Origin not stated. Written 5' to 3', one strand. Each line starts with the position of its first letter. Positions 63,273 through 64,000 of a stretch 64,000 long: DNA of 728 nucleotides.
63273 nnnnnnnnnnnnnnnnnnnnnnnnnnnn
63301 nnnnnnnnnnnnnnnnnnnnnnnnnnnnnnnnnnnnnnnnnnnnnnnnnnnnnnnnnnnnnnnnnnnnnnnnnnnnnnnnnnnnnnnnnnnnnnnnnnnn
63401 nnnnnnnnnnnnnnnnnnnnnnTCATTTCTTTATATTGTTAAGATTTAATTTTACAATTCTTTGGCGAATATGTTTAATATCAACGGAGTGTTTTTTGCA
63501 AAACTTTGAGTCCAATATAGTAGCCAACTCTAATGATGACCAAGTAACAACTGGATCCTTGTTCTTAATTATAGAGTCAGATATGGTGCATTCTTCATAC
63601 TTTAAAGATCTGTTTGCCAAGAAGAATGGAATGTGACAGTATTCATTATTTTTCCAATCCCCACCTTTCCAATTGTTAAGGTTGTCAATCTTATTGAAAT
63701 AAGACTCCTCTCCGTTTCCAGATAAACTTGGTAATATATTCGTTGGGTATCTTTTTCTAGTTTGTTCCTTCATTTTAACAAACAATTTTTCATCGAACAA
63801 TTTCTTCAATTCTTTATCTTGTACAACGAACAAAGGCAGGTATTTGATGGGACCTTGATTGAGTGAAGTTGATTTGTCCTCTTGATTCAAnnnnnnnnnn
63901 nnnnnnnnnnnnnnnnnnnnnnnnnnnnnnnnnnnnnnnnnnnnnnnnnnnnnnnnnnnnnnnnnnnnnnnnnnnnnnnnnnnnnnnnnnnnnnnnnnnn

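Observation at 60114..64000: Local family of genes with a GIY-YIG-like nuclease motif, one intact and at least one decayed, beside the Pol III cluster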

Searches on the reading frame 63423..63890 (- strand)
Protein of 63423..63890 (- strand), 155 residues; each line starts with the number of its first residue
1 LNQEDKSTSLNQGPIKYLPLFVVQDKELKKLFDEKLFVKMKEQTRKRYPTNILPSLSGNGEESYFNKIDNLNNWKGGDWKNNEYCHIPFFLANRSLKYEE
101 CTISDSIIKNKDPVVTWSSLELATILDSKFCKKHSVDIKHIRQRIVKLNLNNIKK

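Call 5: search_protein_families(library=pfam, proteins=[window:63423-63890:-], max_evalue=1)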
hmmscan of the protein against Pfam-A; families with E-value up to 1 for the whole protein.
window:63423-63890:- (155 aa): 0 families

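Call 46: list_cluster_members(proteins=[window:63426-63890:-, window:60117-60323:-, window:61905-62351:-, window:62410-63315:+, window:57157-58515:-, window:55417-56829:+])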
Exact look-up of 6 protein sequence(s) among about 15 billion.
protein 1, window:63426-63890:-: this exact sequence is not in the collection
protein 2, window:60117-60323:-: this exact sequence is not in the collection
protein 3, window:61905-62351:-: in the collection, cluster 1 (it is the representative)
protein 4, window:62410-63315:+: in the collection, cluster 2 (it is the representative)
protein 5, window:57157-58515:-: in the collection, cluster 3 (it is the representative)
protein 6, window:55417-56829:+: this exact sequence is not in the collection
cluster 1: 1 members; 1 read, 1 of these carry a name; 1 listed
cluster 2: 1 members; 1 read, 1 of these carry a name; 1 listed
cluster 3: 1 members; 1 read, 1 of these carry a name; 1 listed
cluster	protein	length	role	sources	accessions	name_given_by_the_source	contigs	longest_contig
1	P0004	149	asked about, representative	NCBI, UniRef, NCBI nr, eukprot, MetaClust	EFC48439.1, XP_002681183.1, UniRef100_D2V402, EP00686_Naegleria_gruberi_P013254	hypothetical protein NAEGRDRAFT_78468 [Naegleria gruberi] | Uncharacterized protein n=1 Tax=Naegleria gruberi TaxID=5762 RepID=D2V402_NAEGR | uncharacterized protein NAEGRDRAFT_78468 [Naegleria gruberi]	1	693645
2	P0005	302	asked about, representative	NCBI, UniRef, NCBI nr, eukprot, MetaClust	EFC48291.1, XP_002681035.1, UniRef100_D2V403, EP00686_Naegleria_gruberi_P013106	predicted protein [Naegleria gruberi] | Predicted protein n=1 Tax=Naegleria gruberi TaxID=5762 RepID=D2V403_NAEGR | uncharacterized protein NAEGRDRAFT_46517 [Naegleria gruberi]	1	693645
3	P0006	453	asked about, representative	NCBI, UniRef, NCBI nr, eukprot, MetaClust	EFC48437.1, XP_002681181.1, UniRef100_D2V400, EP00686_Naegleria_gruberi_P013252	predicted protein [Naegleria gruberi] | Predicted protein n=1 Tax=Naegleria gruberi TaxID=5762 RepID=D2V400_NAEGR | uncharacterized protein NAEGRDRAFT_63548 [Naegleria gruberi]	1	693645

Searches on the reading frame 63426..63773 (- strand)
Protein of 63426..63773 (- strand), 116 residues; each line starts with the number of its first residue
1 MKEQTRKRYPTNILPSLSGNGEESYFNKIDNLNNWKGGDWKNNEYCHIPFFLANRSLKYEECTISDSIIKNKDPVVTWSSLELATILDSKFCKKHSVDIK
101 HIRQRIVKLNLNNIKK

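Call 95: list_cluster_members(proteins=[window:63426-63773:-, window:60117-60266:-, window:60629-60832:-])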
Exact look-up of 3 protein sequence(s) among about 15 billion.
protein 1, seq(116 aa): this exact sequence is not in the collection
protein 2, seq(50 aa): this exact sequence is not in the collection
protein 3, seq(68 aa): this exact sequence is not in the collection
